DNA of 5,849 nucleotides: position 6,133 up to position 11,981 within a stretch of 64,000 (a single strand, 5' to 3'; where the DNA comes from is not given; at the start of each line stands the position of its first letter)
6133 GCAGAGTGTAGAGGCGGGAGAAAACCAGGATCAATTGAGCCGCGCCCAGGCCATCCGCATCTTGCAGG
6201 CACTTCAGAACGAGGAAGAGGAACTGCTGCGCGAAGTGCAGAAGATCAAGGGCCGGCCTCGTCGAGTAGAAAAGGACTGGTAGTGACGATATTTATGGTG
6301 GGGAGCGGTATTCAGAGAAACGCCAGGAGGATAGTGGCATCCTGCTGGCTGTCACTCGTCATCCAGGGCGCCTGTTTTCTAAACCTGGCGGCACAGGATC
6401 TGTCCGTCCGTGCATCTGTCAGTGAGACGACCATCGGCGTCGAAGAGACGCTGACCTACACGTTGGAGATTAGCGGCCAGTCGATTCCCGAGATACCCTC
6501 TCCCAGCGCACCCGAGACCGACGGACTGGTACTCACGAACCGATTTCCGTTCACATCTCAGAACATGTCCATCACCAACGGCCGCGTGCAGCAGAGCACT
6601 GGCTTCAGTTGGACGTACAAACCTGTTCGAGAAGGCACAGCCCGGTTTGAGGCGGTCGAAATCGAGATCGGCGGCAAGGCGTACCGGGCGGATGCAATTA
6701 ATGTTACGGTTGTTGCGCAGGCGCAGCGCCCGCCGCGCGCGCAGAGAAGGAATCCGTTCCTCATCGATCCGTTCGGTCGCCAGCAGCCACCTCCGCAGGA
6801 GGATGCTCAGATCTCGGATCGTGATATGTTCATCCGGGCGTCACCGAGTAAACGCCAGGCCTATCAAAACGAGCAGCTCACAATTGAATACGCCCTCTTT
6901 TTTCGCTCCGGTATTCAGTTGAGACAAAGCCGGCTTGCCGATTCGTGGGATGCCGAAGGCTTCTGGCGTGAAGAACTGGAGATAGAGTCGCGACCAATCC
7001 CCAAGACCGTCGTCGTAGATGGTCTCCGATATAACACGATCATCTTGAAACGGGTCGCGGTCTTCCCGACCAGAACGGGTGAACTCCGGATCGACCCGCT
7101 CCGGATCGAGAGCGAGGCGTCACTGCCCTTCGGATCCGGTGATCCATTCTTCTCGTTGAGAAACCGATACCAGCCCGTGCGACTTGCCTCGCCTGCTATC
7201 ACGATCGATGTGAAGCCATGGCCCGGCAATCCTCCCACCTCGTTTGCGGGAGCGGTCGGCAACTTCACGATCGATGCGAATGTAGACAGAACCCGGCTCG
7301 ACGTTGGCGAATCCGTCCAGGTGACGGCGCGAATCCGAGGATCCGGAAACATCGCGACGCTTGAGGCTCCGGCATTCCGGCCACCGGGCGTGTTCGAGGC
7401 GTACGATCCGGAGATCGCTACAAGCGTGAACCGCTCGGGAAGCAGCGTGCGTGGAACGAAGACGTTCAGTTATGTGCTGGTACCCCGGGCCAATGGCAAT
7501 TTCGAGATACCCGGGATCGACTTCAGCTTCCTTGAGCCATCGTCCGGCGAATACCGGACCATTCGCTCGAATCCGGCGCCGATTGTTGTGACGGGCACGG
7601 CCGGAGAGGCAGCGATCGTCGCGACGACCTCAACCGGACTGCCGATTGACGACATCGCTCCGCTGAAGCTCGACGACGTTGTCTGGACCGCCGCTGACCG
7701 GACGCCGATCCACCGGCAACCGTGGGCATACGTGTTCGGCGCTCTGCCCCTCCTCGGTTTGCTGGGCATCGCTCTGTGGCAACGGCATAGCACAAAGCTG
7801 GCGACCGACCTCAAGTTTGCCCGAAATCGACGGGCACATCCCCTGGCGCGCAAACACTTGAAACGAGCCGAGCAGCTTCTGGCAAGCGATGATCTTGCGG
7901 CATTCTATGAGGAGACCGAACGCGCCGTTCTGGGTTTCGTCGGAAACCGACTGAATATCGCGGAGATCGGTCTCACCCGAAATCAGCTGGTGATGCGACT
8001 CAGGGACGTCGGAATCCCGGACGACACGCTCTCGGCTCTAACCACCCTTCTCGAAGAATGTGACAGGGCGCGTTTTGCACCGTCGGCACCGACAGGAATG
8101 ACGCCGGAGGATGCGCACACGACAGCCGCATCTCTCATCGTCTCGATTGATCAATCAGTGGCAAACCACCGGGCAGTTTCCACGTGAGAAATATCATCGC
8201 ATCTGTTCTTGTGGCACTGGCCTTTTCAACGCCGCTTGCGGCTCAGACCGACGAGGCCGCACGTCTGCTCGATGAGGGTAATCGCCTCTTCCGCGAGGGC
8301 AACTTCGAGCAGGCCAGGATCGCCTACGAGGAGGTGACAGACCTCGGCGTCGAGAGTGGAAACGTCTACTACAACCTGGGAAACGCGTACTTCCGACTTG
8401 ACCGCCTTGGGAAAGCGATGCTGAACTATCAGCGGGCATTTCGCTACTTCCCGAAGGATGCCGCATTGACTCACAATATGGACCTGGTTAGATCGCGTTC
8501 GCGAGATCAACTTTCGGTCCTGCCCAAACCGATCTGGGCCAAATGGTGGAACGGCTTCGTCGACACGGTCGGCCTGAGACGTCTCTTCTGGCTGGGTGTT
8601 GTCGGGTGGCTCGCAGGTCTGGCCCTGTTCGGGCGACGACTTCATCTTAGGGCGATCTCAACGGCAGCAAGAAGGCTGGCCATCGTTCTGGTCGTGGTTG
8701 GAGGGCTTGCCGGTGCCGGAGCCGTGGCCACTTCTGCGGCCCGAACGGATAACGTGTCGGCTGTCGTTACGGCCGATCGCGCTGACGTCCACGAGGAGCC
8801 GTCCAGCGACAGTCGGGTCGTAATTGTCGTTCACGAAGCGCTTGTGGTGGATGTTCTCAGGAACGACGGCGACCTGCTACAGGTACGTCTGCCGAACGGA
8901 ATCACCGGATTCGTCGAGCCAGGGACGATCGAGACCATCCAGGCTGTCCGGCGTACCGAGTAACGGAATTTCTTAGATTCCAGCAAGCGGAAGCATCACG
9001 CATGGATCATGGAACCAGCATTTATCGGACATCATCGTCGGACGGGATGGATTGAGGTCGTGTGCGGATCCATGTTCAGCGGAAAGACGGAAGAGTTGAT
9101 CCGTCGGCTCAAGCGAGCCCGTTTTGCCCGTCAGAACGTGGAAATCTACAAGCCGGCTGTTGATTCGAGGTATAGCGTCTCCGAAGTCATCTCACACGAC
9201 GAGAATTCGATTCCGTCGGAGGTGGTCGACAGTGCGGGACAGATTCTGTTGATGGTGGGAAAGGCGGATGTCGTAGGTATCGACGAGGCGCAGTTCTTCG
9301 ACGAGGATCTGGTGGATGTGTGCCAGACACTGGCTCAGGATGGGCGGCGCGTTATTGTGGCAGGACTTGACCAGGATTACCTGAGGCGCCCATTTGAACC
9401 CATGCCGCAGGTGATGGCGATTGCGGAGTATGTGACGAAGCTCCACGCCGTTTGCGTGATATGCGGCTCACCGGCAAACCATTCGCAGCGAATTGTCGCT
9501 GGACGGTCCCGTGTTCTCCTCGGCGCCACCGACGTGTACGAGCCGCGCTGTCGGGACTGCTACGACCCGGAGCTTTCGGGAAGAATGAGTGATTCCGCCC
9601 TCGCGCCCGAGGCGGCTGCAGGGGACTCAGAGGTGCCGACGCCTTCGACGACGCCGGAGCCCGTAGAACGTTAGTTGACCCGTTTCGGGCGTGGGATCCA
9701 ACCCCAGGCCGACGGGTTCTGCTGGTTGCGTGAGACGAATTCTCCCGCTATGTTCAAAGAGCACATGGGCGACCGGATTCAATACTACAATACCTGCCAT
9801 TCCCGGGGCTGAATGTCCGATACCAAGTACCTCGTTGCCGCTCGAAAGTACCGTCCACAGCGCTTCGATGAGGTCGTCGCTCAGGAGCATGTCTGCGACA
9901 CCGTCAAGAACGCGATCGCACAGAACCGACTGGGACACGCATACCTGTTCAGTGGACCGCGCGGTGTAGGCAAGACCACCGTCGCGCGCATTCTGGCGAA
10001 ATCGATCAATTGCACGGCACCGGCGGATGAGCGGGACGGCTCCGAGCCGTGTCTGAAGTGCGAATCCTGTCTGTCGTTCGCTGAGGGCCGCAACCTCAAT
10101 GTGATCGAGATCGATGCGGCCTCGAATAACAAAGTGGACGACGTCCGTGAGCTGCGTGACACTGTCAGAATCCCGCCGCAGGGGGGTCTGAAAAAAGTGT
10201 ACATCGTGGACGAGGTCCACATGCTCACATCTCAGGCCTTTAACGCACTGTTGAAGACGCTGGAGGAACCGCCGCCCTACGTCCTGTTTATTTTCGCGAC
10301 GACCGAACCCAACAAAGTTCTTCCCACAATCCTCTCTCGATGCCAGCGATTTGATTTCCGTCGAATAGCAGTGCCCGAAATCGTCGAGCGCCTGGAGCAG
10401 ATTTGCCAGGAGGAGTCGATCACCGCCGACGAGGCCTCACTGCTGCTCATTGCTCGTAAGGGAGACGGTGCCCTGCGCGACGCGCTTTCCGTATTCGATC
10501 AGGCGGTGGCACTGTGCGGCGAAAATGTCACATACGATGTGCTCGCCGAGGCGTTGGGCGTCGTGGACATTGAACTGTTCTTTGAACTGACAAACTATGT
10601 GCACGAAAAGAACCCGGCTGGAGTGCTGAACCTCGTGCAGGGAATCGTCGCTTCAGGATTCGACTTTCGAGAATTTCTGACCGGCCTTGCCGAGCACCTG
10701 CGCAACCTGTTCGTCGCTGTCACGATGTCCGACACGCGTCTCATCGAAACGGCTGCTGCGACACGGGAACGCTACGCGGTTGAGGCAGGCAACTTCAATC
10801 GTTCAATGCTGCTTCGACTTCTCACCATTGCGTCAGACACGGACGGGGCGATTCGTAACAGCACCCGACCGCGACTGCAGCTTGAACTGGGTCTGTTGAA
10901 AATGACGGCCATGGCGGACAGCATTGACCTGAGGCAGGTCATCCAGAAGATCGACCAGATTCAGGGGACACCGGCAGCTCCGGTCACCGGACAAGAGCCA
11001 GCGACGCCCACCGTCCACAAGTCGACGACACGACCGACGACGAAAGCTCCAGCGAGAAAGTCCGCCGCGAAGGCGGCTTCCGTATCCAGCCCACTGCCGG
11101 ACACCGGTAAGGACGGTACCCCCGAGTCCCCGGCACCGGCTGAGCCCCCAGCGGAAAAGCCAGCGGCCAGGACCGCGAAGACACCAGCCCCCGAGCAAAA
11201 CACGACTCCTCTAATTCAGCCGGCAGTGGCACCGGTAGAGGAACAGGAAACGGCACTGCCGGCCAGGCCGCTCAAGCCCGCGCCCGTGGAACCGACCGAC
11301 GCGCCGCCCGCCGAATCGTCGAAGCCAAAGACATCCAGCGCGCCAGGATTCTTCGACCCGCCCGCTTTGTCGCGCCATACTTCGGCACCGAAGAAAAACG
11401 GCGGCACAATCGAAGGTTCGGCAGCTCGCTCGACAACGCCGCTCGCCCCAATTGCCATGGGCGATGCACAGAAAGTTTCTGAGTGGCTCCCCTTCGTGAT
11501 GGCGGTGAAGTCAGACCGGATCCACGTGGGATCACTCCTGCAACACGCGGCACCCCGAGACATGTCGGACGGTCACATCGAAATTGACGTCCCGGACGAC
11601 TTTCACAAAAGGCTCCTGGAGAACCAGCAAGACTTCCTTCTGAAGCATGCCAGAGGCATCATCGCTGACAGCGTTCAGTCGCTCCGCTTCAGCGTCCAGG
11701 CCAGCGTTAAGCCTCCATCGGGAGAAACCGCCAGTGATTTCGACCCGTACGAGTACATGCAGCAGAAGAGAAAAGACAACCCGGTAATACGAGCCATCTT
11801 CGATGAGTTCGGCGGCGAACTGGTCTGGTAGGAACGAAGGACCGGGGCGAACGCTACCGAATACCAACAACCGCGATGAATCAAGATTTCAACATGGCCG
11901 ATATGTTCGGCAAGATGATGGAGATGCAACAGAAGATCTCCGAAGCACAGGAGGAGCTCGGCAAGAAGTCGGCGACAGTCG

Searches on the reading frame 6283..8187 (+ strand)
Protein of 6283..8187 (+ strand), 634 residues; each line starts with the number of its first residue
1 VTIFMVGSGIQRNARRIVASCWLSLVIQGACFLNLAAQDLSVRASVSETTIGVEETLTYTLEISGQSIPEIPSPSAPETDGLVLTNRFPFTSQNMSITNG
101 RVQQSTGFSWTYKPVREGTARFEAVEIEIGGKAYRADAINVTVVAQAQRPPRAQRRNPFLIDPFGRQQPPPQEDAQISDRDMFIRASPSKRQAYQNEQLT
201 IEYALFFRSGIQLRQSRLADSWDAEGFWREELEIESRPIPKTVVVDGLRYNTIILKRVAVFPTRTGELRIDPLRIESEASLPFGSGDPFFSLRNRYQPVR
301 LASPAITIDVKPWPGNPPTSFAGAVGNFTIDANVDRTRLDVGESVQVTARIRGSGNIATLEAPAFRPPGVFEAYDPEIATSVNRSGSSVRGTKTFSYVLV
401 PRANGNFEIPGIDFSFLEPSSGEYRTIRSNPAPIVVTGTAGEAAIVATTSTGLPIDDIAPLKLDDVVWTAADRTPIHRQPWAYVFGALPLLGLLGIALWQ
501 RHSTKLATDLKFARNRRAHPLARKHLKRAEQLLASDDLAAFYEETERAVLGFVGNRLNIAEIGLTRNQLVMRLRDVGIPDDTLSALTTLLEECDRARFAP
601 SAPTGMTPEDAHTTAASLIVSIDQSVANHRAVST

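Call 3: search_protein_families(library=pfam, proteins=[window:6283-8187:+], max_evalue=0.01)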
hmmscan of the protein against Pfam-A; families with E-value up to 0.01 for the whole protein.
window:6283-8187:+ (634 aa): 1 family
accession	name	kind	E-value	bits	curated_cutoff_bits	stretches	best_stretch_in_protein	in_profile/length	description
PF13584.12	BatD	-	1.4e-34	119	24.1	2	332-436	1-92/92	BatD DUF11 like domain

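Call 6: search_protein_families(library=ncbifam, proteins=[window:6283-8187:+], max_evalue=0.001)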
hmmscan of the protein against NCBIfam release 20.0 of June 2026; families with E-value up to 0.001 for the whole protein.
window:6283-8187:+ (634 aa): 0 families

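Call 57: search_protein_families(library=padloc, proteins=[window:6283-8187:+], max_evalue=0.001)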
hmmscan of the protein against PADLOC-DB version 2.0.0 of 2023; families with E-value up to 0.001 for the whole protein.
window:6283-8187:+ (634 aa): 0 families

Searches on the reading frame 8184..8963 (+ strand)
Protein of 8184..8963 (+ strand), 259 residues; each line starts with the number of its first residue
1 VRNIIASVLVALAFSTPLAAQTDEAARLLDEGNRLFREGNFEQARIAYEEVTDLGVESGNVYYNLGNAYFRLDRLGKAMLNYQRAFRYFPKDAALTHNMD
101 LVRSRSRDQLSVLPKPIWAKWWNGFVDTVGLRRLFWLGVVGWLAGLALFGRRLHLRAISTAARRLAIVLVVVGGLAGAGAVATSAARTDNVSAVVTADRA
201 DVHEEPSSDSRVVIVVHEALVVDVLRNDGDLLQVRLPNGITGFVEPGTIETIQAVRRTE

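Call 3: search_protein_families(library=pfam, proteins=[window:8184-8963:+], max_evalue=0.01)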
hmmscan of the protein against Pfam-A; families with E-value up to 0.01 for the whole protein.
window:8184-8963:+ (259 aa): 10 families
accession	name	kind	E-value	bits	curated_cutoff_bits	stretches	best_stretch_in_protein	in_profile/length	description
PF07719.23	TPR_2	-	4.5e-10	39.3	27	1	61-92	3-34/34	Tetratricopeptide repeat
PF13414.12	TPR_11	-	4.5e-08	33.1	26.8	1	32-72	1-41/42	TPR repeat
PF00515.34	TPR_1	-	1.2e-07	31.7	27.8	1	61-91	3-33/34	Tetratricopeptide repeat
PF13181.12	TPR_8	-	8.2e-07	29.1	25.7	1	61-91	3-33/34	Tetratricopeptide repeat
PF13432.12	TPR_16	-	1.4e-06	29.1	32.7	1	29-85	1-57/65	Tetratricopeptide repeat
PF13424.12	TPR_12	-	0.00011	22.8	30.1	1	35-89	13-75/77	Tetratricopeptide repeat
PF13428.12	TPR_14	-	0.0014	19.6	23.5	0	61-96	3-38/44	Tetratricopeptide repeat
PF14559.12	TPR_19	-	0.0043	17.8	25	0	35-94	1-60/68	Tetratricopeptide repeat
PF08239.17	SH3_3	-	0.0052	17.4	27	1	199-249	2-53/54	Bacterial SH3 domain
PF13174.12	TPR_6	-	0.0096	17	26.3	0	61-91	2-32/33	Tetratricopeptide repeat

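Call 6: search_protein_families(library=ncbifam, proteins=[window:8184-8963:+], max_evalue=0.001)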
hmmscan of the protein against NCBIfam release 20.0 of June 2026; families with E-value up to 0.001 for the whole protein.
window:8184-8963:+ (259 aa): 4 families
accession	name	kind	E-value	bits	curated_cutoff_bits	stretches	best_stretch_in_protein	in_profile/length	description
NF047507.1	TPR_BatC_Lepto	exception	2.6e-05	23.8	175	1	30-106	63-143/214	TPR repeat-containing protein BatC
NF040959.1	MamA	equivalog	0.00028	20.4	200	1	13-105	93-185/204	magnetosome protein MamA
NF047371.1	FlcA_CTERM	equivalog_domain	0.00036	19.1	300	1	36-95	450-509/646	periplasmic flagellar collar protein FlcA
NF033920.0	C39_PA2778_fam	equivalog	0.0007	19.1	150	0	21-105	152-236/255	PA2778 family cysteine peptidase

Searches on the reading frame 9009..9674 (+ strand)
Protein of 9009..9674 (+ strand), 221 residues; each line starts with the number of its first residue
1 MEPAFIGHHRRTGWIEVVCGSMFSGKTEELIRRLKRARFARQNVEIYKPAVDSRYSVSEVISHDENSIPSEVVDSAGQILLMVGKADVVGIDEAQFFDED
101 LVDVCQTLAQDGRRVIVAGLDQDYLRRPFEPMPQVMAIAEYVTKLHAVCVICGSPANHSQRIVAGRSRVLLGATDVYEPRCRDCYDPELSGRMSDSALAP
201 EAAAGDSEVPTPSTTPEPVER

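Call 3: search_protein_families(library=pfam, proteins=[window:9009-9674:+], max_evalue=0.01)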
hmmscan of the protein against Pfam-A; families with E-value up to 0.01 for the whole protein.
window:9009-9674:+ (221 aa): 1 family
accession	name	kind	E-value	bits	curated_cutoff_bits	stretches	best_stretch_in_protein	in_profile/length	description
PF00265.24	TK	-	2.5e-52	177.7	20.6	1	13-185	1-176/176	Thymidine kinase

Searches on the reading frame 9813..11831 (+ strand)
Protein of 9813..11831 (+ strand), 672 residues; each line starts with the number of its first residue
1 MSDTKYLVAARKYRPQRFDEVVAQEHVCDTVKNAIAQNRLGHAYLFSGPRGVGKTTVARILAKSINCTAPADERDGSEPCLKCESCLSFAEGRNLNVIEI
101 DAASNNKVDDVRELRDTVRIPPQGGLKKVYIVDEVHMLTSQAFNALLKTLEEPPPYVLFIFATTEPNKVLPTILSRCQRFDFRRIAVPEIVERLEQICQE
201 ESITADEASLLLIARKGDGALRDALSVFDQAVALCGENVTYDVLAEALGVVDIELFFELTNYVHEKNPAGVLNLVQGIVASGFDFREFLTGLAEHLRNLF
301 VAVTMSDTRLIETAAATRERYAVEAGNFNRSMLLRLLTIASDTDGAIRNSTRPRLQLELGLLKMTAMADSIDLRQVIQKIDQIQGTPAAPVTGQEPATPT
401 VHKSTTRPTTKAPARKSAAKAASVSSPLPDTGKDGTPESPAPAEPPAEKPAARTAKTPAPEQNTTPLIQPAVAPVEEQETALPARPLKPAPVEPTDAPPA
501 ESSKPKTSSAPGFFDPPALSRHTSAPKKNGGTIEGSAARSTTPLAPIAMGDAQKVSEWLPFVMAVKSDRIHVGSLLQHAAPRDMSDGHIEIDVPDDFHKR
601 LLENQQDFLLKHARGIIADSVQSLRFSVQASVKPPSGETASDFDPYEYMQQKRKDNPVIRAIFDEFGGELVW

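Call 56: search_protein_families(library=pfam, proteins=[window:9813-11831:+], max_evalue=0.00001)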
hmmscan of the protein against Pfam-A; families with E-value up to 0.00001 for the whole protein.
window:9813-11831:+ (672 aa): 5 families
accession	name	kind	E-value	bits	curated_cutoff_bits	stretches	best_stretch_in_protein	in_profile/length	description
PF13177.12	DNA_pol3_delta2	-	4.3e-46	157.3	27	1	24-185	2-160/161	DNA polymerase III, delta subunit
PF12169.13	DNA_pol3_gamma3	-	7.6e-15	55.4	24.4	1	245-379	7-142/143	DNA polymerase III subunits gamma and tau domain III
PF22608.2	DNAX_ATPase_lid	-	2.6e-14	53.2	27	1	189-236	1-48/49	DNA polymerase III clamp loader subunit, ATPase lid domain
PF00004.35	AAA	-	3.3e-12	47.4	21.2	1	45-181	2-124/131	ATPase family associated with various cellular activities (AAA)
PF05496.18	RuvB_N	-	9.9e-07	29.1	27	0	14-68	2-60/159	Holliday junction DNA helicase RuvB P-loop domain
